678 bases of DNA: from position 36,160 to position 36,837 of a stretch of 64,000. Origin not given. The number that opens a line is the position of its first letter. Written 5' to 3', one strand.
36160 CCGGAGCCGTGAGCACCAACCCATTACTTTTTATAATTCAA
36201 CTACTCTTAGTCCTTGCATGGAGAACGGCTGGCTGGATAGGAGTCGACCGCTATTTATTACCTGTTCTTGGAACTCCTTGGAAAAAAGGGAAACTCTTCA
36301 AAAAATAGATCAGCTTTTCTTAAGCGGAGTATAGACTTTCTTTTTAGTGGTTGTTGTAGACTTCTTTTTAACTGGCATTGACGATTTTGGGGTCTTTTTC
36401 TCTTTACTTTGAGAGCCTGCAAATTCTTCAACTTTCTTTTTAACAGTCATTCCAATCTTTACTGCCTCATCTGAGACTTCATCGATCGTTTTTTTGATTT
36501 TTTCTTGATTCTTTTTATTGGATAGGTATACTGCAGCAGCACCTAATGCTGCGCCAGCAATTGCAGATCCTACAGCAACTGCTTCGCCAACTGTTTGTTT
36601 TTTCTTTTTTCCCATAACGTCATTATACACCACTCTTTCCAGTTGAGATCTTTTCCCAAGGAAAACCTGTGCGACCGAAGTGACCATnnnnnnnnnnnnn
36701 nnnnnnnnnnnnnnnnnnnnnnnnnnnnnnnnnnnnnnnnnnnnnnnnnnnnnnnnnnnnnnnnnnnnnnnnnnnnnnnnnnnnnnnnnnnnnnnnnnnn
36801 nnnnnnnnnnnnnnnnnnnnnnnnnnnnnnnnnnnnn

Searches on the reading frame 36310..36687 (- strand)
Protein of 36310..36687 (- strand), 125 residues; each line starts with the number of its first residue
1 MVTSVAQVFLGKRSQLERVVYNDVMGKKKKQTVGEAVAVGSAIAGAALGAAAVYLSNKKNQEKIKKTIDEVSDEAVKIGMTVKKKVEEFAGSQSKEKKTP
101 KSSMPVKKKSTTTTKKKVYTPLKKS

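Call 5: search_protein_families(library=pfam, proteins=[window:36310-36687:-])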
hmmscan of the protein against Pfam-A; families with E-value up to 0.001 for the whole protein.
window:36310-36687:- (125 aa): 1 family
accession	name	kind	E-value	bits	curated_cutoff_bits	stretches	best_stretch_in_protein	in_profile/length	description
PF12732.12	YtxH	-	3.2e-05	24.7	37.5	1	41-97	3-63/71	YtxH-like protein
